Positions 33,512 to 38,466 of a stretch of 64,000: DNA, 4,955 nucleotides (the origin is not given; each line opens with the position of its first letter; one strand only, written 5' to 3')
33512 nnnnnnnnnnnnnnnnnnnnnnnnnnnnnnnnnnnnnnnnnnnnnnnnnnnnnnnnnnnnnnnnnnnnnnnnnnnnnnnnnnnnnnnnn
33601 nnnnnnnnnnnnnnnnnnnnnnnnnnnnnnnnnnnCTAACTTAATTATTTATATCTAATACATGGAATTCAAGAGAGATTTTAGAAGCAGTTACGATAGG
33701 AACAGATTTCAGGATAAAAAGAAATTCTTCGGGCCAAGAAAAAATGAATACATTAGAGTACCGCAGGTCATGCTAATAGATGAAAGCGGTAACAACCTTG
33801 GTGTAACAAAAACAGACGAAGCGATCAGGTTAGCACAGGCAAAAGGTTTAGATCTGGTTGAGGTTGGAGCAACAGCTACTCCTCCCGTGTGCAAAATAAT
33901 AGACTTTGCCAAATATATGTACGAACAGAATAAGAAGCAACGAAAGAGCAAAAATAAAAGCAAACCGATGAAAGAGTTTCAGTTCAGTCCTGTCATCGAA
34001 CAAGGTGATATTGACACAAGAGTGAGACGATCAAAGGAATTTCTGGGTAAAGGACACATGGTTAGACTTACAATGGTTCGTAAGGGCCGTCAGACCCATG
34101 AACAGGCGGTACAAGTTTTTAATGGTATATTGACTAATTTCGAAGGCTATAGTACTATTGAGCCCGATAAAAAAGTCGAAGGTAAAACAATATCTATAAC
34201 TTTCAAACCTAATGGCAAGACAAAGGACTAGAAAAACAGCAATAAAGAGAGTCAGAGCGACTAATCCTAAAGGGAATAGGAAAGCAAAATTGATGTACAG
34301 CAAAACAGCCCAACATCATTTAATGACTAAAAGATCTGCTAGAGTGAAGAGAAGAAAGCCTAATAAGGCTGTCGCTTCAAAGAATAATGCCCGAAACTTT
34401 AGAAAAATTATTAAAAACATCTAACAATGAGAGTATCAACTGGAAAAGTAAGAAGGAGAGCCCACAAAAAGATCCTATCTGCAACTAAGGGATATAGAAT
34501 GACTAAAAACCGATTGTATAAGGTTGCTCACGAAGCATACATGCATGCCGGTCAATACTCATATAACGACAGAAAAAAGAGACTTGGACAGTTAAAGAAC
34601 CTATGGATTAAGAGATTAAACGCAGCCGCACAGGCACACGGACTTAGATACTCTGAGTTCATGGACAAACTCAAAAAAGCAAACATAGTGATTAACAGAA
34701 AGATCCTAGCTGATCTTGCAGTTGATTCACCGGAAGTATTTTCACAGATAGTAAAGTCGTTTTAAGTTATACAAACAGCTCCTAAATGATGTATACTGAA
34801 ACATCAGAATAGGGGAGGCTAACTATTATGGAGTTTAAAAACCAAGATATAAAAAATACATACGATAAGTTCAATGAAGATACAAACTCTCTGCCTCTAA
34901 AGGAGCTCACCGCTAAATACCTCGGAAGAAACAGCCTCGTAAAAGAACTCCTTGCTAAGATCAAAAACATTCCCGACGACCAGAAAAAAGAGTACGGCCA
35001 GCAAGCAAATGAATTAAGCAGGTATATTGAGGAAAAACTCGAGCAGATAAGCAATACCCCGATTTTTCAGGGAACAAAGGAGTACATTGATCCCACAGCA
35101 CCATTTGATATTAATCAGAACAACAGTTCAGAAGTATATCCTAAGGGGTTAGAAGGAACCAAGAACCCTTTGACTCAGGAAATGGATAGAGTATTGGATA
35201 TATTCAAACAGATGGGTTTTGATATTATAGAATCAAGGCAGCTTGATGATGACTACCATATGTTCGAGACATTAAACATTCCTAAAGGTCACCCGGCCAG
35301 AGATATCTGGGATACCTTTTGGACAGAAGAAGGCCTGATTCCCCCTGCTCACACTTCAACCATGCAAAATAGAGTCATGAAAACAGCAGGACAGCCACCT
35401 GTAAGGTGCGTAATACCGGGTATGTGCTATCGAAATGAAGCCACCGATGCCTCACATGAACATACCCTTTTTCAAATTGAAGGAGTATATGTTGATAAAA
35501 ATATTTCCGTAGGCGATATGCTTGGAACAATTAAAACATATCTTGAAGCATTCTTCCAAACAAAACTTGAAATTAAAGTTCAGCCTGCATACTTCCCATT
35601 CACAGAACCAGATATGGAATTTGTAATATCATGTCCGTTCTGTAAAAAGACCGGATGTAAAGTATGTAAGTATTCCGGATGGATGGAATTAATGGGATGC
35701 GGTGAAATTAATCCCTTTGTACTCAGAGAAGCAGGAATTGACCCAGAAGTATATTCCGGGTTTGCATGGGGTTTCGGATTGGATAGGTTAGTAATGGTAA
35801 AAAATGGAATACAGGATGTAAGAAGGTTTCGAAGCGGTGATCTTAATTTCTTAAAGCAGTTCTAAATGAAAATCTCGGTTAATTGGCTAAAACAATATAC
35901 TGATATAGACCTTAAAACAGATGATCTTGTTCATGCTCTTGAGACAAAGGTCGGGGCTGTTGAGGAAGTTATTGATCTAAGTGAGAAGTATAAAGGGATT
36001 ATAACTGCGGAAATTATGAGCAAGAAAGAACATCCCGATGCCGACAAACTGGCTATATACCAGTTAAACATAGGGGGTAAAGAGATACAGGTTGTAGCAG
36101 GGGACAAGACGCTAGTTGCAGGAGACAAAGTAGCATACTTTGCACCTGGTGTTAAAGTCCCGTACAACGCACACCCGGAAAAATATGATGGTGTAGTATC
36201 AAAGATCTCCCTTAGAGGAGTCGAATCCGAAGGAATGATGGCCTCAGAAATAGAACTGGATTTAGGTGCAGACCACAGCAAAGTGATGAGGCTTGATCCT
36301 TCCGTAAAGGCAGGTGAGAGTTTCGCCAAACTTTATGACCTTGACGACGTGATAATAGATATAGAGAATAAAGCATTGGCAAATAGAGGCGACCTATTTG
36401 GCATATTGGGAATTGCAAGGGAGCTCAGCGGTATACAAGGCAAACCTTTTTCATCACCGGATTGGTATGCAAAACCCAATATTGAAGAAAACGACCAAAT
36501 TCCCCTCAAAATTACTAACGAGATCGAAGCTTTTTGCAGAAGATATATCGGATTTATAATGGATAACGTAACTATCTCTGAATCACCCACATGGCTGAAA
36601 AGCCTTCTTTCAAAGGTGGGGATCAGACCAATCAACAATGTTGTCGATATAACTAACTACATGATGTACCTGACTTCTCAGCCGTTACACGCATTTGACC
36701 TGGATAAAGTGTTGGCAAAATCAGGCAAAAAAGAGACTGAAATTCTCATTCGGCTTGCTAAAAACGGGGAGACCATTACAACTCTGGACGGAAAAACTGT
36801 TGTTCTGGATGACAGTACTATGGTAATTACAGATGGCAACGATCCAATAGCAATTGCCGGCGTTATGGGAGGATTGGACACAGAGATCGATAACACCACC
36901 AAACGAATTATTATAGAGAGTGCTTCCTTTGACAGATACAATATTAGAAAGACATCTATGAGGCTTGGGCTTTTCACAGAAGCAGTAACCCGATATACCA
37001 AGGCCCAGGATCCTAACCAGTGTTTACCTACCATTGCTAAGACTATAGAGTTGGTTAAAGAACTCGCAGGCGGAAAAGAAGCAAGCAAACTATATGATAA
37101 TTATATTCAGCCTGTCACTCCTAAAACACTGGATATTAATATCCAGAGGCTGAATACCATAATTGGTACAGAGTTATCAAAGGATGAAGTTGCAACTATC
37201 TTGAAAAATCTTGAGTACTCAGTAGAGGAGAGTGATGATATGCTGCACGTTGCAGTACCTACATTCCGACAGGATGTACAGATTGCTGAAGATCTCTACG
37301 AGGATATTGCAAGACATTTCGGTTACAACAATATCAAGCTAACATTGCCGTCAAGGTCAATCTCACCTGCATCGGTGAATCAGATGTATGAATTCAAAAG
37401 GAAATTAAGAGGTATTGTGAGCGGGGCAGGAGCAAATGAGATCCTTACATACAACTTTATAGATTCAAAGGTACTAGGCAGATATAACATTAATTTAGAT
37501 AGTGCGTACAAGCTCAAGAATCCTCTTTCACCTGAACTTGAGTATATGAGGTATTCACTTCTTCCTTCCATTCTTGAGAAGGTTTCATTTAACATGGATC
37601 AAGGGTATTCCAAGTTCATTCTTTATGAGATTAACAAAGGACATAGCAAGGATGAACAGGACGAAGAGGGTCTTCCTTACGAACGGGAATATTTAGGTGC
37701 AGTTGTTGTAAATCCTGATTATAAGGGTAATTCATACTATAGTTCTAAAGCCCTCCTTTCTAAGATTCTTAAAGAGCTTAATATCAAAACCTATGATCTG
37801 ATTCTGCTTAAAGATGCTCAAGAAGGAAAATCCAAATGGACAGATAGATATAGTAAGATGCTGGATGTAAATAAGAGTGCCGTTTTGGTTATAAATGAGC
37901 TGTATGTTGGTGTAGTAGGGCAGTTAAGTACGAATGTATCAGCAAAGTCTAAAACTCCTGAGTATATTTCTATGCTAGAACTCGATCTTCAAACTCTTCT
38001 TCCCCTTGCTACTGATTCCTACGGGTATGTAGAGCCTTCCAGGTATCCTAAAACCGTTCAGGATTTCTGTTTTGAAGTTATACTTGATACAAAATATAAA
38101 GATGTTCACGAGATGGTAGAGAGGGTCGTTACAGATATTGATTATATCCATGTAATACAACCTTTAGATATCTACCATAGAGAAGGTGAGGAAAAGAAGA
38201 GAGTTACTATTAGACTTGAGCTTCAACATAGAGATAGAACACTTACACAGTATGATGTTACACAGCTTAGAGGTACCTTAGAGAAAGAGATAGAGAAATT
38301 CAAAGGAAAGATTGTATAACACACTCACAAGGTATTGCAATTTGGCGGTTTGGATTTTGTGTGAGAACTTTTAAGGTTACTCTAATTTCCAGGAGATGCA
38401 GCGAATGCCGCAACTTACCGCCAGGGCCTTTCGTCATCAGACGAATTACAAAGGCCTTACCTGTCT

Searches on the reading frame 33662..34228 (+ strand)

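Call 10: search_protein_families(library=pfam, proteins=[window:33662-34228:+], max_evalue=0.01)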
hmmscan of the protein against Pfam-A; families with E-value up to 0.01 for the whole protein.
window:33662-34228:+ (189 aa): 2 families
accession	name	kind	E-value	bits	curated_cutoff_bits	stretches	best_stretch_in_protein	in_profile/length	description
PF05198.21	IF3_N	-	1.6e-28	99.1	26.9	1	28-95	2-69/70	Translation initiation factor IF-3, N-terminal domain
PF00707.27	IF3_C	-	5.2e-14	52.4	34.8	1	103-184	3-86/86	Translation initiation factor IF-3, C-terminal domain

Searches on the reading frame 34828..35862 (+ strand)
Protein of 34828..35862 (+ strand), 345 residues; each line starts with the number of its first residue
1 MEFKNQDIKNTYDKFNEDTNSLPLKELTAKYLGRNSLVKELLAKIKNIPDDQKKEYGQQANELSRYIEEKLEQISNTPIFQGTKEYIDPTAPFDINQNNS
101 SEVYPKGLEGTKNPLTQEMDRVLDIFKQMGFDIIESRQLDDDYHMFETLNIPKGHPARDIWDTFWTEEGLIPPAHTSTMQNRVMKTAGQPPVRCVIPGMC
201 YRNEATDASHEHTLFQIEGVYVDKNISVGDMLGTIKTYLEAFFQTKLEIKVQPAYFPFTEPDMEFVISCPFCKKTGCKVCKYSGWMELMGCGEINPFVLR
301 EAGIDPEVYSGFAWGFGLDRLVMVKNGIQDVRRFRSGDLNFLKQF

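Call 65: search_protein_families(library=pfam, proteins=[window:34828-35862:+], max_evalue=0.00001)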
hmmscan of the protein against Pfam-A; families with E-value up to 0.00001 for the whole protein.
window:34828-35862:+ (345 aa): 2 families
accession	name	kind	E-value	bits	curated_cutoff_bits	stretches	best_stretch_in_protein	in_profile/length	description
PF01409.25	tRNA-synt_2d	-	1.1e-76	258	19.8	1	108-345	12-246/246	tRNA synthetases class II core domain (F)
PF02912.23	Phe_tRNA-synt_N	-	3.1e-12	46.7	22.3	1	24-74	6-56/69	Aminoacyl tRNA synthetase class II, N-terminal domain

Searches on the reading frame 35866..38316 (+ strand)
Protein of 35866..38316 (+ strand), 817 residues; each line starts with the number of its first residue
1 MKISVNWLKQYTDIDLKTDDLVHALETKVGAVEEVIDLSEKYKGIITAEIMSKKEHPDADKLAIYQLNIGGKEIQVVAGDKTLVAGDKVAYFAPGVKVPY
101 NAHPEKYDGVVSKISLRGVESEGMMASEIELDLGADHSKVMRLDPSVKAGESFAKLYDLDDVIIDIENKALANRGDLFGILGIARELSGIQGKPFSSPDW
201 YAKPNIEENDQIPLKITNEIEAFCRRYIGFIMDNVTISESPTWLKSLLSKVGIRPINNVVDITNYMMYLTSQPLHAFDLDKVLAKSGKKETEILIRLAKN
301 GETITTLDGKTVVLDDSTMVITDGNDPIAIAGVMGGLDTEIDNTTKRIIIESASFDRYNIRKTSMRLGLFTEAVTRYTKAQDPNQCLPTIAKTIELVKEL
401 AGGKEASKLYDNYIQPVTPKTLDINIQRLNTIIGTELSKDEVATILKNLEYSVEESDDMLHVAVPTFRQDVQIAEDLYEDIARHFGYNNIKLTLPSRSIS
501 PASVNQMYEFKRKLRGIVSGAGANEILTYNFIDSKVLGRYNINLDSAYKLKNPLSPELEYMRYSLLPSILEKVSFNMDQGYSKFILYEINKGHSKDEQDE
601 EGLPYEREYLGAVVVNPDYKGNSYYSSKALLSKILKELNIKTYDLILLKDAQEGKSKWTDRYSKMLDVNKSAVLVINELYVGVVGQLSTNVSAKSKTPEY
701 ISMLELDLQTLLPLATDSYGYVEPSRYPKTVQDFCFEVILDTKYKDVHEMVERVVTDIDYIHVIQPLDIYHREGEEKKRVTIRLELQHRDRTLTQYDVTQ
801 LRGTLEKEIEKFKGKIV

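Call 65: search_protein_families(library=pfam, proteins=[window:35866-38316:+], max_evalue=0.00001)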
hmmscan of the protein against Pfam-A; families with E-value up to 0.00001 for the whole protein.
window:35866-38316:+ (817 aa): 5 families
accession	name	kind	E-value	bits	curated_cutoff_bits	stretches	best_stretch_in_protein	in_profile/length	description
PF03483.22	B3_4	-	2.7e-58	196.9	29.3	1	224-402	2-174/174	B3/4 domain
PF17759.6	tRNA_synthFbeta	-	1.2e-31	110.3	22.4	1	490-708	1-214/214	Phenylalanyl tRNA synthetase beta chain CLM domain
PF03484.21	B5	-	8.8e-21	74.3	28.6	1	423-487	2-67/67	tRNA synthetase B5 domain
PF01588.26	tRNA_bind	-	1.6e-14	54.2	27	1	45-151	1-95/96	Putative tRNA binding domain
PF03147.19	FDX-ACB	-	7.9e-11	42.7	31.1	1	725-811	1-88/94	Ferredoxin-fold anticodon binding domain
